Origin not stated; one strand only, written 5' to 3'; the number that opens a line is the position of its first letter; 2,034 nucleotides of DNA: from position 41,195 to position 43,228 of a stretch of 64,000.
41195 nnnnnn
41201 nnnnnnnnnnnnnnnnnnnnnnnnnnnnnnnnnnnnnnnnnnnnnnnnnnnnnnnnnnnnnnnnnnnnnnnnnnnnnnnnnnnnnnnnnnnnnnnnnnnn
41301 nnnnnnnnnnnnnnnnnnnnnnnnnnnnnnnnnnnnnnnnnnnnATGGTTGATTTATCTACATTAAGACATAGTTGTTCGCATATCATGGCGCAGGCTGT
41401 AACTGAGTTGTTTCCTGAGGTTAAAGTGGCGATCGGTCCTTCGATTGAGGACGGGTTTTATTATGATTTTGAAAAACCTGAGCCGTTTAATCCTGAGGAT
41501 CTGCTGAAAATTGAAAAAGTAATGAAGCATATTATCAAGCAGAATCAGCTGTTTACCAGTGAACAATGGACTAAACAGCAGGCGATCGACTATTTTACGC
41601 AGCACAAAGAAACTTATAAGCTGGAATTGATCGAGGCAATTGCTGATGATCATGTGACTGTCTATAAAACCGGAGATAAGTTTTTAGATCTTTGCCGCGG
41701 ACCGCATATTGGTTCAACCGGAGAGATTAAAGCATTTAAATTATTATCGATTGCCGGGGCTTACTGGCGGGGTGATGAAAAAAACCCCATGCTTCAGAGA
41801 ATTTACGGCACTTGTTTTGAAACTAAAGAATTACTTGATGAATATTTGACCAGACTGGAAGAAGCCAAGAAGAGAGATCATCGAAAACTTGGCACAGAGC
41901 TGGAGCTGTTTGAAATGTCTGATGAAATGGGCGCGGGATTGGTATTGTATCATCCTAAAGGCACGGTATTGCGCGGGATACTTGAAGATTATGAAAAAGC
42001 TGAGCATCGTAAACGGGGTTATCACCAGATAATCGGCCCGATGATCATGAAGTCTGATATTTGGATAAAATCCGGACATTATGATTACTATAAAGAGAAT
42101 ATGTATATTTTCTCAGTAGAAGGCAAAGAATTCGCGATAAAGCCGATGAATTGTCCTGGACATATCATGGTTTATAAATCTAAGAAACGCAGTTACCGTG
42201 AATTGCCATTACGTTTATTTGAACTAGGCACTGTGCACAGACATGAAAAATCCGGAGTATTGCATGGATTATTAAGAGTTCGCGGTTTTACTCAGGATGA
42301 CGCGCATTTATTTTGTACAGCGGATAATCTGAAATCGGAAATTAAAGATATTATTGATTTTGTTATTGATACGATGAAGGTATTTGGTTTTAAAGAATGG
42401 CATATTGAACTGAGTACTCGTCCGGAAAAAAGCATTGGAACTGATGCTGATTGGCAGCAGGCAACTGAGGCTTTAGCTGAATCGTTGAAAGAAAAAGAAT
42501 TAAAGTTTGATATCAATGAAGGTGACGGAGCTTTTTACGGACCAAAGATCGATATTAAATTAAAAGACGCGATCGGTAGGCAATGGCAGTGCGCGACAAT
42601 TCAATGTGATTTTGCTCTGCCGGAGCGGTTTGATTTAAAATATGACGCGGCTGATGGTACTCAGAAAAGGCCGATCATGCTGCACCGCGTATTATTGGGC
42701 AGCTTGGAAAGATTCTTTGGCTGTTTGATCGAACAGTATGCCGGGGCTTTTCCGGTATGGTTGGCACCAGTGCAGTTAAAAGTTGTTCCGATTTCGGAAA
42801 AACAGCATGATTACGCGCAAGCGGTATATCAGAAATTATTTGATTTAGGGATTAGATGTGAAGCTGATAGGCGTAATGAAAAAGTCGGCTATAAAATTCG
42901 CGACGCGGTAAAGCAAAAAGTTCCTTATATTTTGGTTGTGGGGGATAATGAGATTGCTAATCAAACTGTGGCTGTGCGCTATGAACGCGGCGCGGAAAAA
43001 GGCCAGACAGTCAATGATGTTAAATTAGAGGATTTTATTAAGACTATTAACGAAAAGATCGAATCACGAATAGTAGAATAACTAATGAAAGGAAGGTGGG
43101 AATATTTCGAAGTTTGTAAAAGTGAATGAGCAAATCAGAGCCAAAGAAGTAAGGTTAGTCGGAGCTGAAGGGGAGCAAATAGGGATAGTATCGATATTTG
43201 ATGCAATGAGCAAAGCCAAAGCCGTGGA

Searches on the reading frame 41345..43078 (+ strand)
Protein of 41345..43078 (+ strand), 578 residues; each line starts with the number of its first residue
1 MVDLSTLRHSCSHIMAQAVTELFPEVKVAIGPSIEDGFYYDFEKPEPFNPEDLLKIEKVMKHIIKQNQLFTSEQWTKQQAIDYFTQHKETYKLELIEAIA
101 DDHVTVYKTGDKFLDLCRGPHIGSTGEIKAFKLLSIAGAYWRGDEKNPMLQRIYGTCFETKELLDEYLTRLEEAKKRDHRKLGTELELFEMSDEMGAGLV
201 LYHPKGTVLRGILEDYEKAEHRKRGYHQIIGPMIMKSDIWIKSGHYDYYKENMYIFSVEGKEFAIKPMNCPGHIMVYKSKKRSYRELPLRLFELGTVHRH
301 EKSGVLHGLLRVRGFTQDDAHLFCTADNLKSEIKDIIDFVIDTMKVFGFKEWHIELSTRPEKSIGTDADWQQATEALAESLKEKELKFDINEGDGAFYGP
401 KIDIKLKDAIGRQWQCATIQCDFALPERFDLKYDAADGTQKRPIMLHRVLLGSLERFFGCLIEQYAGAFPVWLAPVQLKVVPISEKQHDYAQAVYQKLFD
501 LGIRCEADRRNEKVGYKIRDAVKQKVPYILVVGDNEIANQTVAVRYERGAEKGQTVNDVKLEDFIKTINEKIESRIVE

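Call 7: find_encoding_contigs(protein=window:41345-43078:+, flank=10000, max_places=10)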
Protein window:41345-43078:+ (578 aa): no gene with exactly this product is on record in the collection.

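Call 9: find_related_loci(query=window:41345-43078:+, collection=genome_contigs, flank=3000)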
Query window:41345-43078:+ (578 aa) in genome_contigs; peptide patterns used: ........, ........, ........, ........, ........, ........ (x = any residue, [..] = any of these).
600 stretches matched a pattern (row limit reached: there are more); 599 encode a relative of the query (tblastn E <= 1e-3); the best 80 are kept; 80 distinct loci.
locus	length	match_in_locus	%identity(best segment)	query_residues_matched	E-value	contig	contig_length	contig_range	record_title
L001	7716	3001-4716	63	2-576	0e+0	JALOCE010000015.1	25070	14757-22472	MAG: Candidatus Omnitrophota bacterium isolate SO_2017_LW4 bin 43 scaffold_4084_c1_LW137-91_2017, whole genome shotgun s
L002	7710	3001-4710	62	2-576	0e+0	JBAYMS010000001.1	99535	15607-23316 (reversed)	MAG: Candidatus Omnitrophota bacterium isolate SO_2016_LW1_45 scaffold00088_LW64-88_2016, whole genome shotgun sequence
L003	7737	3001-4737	61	2-575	0e+0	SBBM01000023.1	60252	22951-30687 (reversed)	MAG: Planctomycetales bacterium isolate Bin_37_1_1 Hy_contig698, whole genome shotgun sequence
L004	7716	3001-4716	62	2-576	0e+0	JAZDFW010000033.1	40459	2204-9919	MAG: Candidatus Omnitrophota bacterium isolate MEGAHIT-group-0.225 k141_3349400, whole genome shotgun sequence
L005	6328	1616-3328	59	2-575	0e+0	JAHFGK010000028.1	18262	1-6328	MAG: Candidatus Omnitrophota bacterium isolate nzgw313 NODE_4184_length_18263_cov_3.989362, whole genome shotgun sequenc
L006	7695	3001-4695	58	4-574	0e+0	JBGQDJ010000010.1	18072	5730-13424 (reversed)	MAG: Geobacteraceae bacterium isolate OBJ2_061818_110_19 k141_1601932_length_18072_cov_11.4754, whole genome shotgun seq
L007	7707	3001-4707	60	3-575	0e+0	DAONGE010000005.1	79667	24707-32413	MAG TPA_asm: Candidatus Omnitrophota bacterium isolate AMR_MDS_3825 NODE_206_length_79667_cov_7.503065, whole genome sho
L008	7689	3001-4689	60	2-570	0e+0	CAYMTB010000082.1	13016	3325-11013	MAG TPA_asm: uncultured Syntrophorhabdaceae bacterium isolate SRP142039_co1_93 genome assembly, contig: NODE_3945_length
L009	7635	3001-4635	61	4-550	0e+0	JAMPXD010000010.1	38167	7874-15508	MAG: Geobacteraceae bacterium isolate R2F_R2FSRR_metabat.21 R2F_C529, whole genome shotgun sequence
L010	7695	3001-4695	58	4-574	0e+0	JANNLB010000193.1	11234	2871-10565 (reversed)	MAG: Geobacter sp. isolate SOY_38_metabat_25 SOY_38_k141_2130349, whole genome shotgun sequence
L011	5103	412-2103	58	4-571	0e+0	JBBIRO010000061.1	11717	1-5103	MAG: Syntrophobacterales bacterium isolate STS170223_bin_351 NODE_2460_length_11717_cov_7.729463, whole genome shotgun s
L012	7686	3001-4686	58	4-571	0e+0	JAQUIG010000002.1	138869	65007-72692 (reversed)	MAG: Desulfuromonadaceae bacterium isolate STCSWMC_55 NODE_136_length_138869_cov_6.481383_ST_CSWMC, whole genome shotgun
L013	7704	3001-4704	57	4-575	0e+0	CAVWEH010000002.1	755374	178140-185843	MAG: uncultured delta proteobacterium isolate MFD01299.bin.1.95 genome assembly, contig: contig_14311, whole genome shot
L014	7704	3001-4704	57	4-576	0e+0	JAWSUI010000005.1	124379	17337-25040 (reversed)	MAG: Deferrisomatales bacterium isolate B4G8CH4-07 NODE_24_length_124379_cov_10.007006, whole genome shotgun sequence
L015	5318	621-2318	56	4-575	0e+0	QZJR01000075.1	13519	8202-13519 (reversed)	MAG: Deltaproteobacteria bacterium isolate SURF_34 Ga0104751_1006435, whole genome shotgun sequence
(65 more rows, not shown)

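Call 11: find_homologous_proteins(query=window:41345-43078:+, max_evalue=1e-100)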
Query window:41345-43078:+ (578 aa): 8000 proteins with E <= 1e-100 among 8000 candidates; the best 120 are listed.
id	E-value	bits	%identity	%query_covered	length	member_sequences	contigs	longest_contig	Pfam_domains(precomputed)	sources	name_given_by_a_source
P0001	0.0e+0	1336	100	100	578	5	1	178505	PF03129.26,PF00587.31,PF07973.20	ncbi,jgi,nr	ncbi:MAG: threonine--tRNA ligase [Candidatus Omnitrophica bacterium]|nr:threonine--tRNA ligase [Cand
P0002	0.0e+0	1211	90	100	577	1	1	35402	PF03129.26,PF00587.31,PF07973.20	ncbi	-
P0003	0.0e+0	1192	89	99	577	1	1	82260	PF03129.26,PF00587.31,PF07973.20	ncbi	ncbi:MAG: threonine--tRNA ligase [Candidatus Omnitrophota bacterium]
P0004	0.0e+0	1156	88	98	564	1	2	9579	PF03129.26,PF00587.31,PF07973.20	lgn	-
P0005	0.0e+0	1011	76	99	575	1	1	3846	PF03129.26,PF00587.31,PF07973.20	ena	-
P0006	9.9e-298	1006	75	99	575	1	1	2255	PF03129.26,PF00587.31,PF07973.20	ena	-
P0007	1.7e-296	1002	76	99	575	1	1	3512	PF03129.26,PF00587.31,PF07973.20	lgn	-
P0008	4.1e-296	1001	75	99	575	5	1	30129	PF03129.26,PF00587.31,PF07973.20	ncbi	-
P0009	6.6e-294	994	74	99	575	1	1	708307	PF03129.26,PF00587.31,PF07973.20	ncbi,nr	ncbi:MAG: threonine--tRNA ligase [PVC group bacterium]|nr:threonine--tRNA ligase [PVC group bacteriu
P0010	8.3e-293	990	74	99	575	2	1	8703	PF03129.26,PF00587.31,PF07973.20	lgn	-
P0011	1.9e-292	989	74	99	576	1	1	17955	PF03129.26,PF00587.31,PF07973.20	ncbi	-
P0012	2.6e-289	979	72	99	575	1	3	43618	PF03129.26,PF00587.31,PF07973.20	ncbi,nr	ncbi:MAG: threonine--tRNA ligase [Candidatus Omnitrophica bacterium]|nr:threonine--tRNA ligase [Cand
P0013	4.3e-289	978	73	99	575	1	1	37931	PF03129.26,PF00587.31,PF07973.20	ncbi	ncbi:MAG: threonine--tRNA ligase [Candidatus Omnitrophota bacterium]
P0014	6.1e-287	971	72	99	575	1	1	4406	PF03129.26,PF00587.31,PF07973.20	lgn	-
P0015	8.0e-287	970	72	99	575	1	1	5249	PF03129.26,PF00587.31,PF07973.20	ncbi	-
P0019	1.9e-285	966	73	97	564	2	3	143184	PF03129.26,PF00587.31,PF07973.20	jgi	-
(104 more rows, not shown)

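Call 12: find_encoding_contigs(protein=P0001, flank=10000, max_places=4)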
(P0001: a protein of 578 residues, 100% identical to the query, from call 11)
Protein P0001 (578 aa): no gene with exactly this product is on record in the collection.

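Call 13: find_encoding_contigs(protein=P0002, flank=6000, max_places=3)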
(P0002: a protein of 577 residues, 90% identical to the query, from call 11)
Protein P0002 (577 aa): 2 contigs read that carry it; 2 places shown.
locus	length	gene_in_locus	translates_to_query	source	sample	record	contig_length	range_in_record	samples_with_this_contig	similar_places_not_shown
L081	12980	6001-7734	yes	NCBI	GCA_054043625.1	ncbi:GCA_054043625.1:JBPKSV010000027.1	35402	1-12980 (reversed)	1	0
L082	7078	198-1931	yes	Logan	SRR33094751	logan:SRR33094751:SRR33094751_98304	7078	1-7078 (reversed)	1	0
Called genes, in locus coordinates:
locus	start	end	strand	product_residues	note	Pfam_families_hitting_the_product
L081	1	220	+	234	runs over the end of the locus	PF00215:OMPdecase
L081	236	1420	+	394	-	PF00512:HisKA, PF02518:HATPase_c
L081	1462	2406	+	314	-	PF03755:YicC-like_N, PF08340:YicC-like_C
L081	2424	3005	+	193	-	PF00625:Guanylate_kin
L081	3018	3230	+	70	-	PF01192:RNA_pol_Rpb6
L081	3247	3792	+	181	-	PF02441:Flavoprotein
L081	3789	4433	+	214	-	PF04127:DFP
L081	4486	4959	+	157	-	PF07963:N_methyl, PF07596:SBP_bac_10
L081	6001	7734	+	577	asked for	PF07973:tRNA_SAD, PF00587:tRNA-synt_2b, PF03129:HGTP_anticodon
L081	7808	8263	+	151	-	PF05198:IF3_N, PF00707:IF3_C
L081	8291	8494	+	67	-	PF01632:Ribosomal_L35p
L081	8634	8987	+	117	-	PF00453:Ribosomal_L20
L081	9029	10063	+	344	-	PF02912:Phe_tRNA-synt_N, PF01409:tRNA-synt_2d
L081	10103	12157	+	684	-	PF03483:B3_4, PF03484:B5, PF17759:tRNA_synthFbeta, PF03147:FDX-ACB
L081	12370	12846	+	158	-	-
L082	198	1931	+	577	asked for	PF07973:tRNA_SAD, PF00587:tRNA-synt_2b, PF03129:HGTP_anticodon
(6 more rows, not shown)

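Call 14: find_encoding_contigs(protein=P0003, flank=6000, max_places=3)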
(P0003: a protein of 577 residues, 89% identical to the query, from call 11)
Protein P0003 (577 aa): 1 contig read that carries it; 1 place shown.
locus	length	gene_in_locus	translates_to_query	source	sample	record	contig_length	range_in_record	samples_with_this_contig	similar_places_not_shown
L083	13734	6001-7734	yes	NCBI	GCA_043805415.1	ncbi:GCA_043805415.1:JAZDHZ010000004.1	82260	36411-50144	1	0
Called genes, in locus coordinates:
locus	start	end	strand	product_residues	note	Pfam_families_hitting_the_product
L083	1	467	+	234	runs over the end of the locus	PF00215:OMPdecase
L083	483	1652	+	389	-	PF00512:HisKA, PF02518:HATPase_c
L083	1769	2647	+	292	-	PF03755:YicC-like_N, PF08340:YicC-like_C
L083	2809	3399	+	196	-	PF00625:Guanylate_kin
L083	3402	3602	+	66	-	PF01192:RNA_pol_Rpb6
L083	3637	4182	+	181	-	PF02441:Flavoprotein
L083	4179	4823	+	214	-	PF04127:DFP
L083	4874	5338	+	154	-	PF07963:N_methyl (weak), PF07596:SBP_bac_10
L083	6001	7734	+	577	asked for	PF07973:tRNA_SAD, PF00587:tRNA-synt_2b, PF03129:HGTP_anticodon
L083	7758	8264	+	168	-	PF05198:IF3_N, PF00707:IF3_C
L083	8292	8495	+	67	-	PF01632:Ribosomal_L35p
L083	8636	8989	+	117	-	PF00453:Ribosomal_L20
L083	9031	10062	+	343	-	PF02912:Phe_tRNA-synt_N, PF01409:tRNA-synt_2d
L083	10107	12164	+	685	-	PF03483:B3_4, PF03484:B5, PF17759:tRNA_synthFbeta, PF03147:FDX-ACB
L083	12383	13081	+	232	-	-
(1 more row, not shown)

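Call 15: find_encoding_contigs(protein=P0004, flank=6000, max_places=3)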
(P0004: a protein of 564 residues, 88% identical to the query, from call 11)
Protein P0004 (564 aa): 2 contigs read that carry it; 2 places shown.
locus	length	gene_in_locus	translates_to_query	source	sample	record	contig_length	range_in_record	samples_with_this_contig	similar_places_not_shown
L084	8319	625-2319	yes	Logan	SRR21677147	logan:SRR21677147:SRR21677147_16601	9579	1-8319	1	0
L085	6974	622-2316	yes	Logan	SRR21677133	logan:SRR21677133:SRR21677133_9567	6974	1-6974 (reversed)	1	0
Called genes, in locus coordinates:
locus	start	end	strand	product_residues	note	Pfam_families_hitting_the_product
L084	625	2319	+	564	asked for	PF07973:tRNA_SAD, PF00587:tRNA-synt_2b, PF03129:HGTP_anticodon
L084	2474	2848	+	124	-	PF05198:IF3_N, PF00707:IF3_C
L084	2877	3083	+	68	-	PF01632:Ribosomal_L35p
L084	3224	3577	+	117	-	PF00453:Ribosomal_L20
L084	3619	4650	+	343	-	PF02912:Phe_tRNA-synt_N, PF01409:tRNA-synt_2d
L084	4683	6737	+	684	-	PF03483:B3_4, PF03484:B5, PF17759:tRNA_synthFbeta, PF03147:FDX-ACB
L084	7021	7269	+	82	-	-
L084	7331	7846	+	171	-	-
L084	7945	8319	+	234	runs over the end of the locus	PF13676:TIR_2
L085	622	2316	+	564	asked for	PF07973:tRNA_SAD, PF00587:tRNA-synt_2b, PF03129:HGTP_anticodon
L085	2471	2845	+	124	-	PF05198:IF3_N, PF00707:IF3_C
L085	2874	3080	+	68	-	PF01632:Ribosomal_L35p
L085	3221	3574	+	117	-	PF00453:Ribosomal_L20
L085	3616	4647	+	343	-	PF02912:Phe_tRNA-synt_N, PF01409:tRNA-synt_2d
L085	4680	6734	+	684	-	PF03483:B3_4, PF03484:B5, PF17759:tRNA_synthFbeta, PF03147:FDX-ACB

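Call 33: find_encoding_contigs(protein=P0008, flank=3000, max_places=2)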
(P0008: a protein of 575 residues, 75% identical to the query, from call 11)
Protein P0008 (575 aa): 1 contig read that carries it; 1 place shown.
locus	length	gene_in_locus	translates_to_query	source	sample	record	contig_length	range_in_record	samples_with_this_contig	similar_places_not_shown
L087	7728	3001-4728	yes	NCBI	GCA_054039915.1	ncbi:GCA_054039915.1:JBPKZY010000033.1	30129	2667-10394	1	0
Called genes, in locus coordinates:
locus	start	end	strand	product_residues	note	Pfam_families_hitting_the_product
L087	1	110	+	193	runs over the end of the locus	PF00625:Guanylate_kin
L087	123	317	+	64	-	PF01192:RNA_pol_Rpb6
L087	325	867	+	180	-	PF02441:Flavoprotein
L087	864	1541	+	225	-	PF04127:DFP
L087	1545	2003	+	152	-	PF07963:N_methyl, PF07596:SBP_bac_10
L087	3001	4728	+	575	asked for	PF07973:tRNA_SAD, PF00587:tRNA-synt_2b, PF03129:HGTP_anticodon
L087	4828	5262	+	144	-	PF05198:IF3_N, PF00707:IF3_C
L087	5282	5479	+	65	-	PF01632:Ribosomal_L35p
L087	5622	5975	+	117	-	PF00453:Ribosomal_L20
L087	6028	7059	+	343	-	PF02912:Phe_tRNA-synt_N, PF01409:tRNA-synt_2d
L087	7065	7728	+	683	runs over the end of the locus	PF03483:B3_4, PF03484:B5, PF17759:tRNA_synthFbeta, PF03147:FDX-ACB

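Call 34: find_encoding_contigs(protein=P0009, flank=3000, max_places=2)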
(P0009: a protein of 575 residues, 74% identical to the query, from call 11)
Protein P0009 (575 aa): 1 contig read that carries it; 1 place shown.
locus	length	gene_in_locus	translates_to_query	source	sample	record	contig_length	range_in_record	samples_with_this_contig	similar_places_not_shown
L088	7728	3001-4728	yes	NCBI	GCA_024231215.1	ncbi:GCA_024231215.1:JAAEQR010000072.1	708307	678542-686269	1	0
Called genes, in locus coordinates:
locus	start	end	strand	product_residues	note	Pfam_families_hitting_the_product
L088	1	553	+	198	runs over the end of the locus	PF00625:Guanylate_kin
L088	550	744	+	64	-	PF01192:RNA_pol_Rpb6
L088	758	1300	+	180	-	PF02441:Flavoprotein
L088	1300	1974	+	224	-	PF04127:DFP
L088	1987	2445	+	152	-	PF07963:N_methyl, PF07596:SBP_bac_10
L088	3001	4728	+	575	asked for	PF07973:tRNA_SAD, PF00587:tRNA-synt_2b, PF03129:HGTP_anticodon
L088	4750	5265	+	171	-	PF05198:IF3_N, PF00707:IF3_C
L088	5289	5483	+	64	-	PF01632:Ribosomal_L35p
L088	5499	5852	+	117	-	PF00453:Ribosomal_L20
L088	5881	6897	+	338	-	PF02912:Phe_tRNA-synt_N, PF01409:tRNA-synt_2d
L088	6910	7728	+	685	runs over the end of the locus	PF18262:PhetRS_B1 (faint), PF03483:B3_4, PF03484:B5, PF17759:tRNA_synthFbeta, PF03147:FDX-ACB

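Call 35: find_encoding_contigs(protein=P0011, flank=3000, max_places=2)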
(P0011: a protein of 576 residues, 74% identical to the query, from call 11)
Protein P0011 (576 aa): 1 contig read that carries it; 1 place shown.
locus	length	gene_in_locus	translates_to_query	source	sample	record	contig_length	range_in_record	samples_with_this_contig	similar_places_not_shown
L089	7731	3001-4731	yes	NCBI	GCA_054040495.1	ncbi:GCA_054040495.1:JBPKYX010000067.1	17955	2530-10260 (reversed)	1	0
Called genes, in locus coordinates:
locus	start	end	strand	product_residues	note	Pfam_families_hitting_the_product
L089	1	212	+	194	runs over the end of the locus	PF00625:Guanylate_kin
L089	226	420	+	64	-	PF01192:RNA_pol_Rpb6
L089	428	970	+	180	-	PF02441:Flavoprotein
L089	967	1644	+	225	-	PF04127:DFP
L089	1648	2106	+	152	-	PF07963:N_methyl, PF07596:SBP_bac_10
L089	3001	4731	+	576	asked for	PF07973:tRNA_SAD, PF00587:tRNA-synt_2b, PF03129:HGTP_anticodon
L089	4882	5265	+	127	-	PF05198:IF3_N, PF00707:IF3_C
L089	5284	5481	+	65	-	PF01632:Ribosomal_L35p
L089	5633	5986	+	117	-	PF00453:Ribosomal_L20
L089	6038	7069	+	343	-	PF02912:Phe_tRNA-synt_N, PF01409:tRNA-synt_2d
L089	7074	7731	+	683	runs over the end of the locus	PF03483:B3_4, PF03484:B5, PF17759:tRNA_synthFbeta, PF03147:FDX-ACB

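Call 50: find_encoding_contigs(protein=P0013, flank=2500, max_places=1)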
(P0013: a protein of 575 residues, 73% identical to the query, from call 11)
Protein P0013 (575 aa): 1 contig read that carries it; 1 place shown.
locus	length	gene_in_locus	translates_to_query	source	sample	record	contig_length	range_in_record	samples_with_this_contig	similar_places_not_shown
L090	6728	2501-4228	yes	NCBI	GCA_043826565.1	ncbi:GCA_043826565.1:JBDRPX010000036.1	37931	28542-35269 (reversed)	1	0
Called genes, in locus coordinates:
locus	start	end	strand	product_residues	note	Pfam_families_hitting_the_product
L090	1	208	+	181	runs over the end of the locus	PF02441:Flavoprotein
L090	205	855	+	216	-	PF04127:DFP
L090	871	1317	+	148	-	PF07963:N_methyl, PF07596:SBP_bac_10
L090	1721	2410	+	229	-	PF01596:Methyltransf_3, PF13578:Methyltransf_24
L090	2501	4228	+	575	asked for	PF07973:tRNA_SAD, PF00587:tRNA-synt_2b, PF03129:HGTP_anticodon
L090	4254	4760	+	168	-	PF05198:IF3_N, PF00707:IF3_C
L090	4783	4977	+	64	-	PF01632:Ribosomal_L35p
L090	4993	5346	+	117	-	PF00453:Ribosomal_L20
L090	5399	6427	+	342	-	PF02912:Phe_tRNA-synt_N, PF01409:tRNA-synt_2d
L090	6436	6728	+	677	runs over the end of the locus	PF03483:B3_4, PF03484:B5, PF17759:tRNA_synthFbeta, PF03147:FDX-ACB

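Call 51: find_encoding_contigs(protein=P0019, flank=2500, max_places=1)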
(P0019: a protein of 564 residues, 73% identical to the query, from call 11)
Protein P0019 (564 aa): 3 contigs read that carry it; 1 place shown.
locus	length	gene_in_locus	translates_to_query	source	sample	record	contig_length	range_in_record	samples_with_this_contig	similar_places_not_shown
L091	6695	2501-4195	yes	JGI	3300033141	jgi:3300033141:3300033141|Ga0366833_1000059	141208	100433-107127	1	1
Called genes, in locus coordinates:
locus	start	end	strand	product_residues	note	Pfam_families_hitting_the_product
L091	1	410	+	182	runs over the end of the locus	PF02441:Flavoprotein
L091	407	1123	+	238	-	PF04127:DFP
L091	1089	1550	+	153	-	PF07963:N_methyl, PF07596:SBP_bac_10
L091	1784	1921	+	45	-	-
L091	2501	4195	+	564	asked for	PF07973:tRNA_SAD, PF00587:tRNA-synt_2b, PF03129:HGTP_anticodon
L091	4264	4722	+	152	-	PF05198:IF3_N, PF00707:IF3_C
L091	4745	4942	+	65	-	PF01632:Ribosomal_L35p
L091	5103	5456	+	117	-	PF00453:Ribosomal_L20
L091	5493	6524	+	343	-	PF02912:Phe_tRNA-synt_N, PF01409:tRNA-synt_2d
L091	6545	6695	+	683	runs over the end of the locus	PF03483:B3_4, PF03484:B5, PF17759:tRNA_synthFbeta, PF03147:FDX-ACB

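Call 52: find_encoding_contigs(protein=P0012, flank=2500, max_places=1)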
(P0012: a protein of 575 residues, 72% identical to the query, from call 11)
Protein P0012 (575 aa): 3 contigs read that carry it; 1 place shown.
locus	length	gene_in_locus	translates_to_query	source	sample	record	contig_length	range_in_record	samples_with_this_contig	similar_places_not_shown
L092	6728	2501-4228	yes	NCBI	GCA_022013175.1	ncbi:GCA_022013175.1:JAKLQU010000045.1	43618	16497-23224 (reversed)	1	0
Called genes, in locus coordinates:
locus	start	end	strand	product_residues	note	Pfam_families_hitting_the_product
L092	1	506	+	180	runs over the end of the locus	PF02441:Flavoprotein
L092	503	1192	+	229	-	PF04127:DFP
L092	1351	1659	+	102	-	-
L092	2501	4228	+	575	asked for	PF07973:tRNA_SAD, PF00587:tRNA-synt_2b, PF03129:HGTP_anticodon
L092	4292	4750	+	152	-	PF05198:IF3_N, PF00707:IF3_C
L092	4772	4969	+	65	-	PF01632:Ribosomal_L35p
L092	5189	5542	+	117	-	PF00453:Ribosomal_L20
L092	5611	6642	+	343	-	PF02912:Phe_tRNA-synt_N, PF01409:tRNA-synt_2d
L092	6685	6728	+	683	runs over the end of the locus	PF03483:B3_4, PF03484:B5, PF17759:tRNA_synthFbeta, PF03147:FDX-ACB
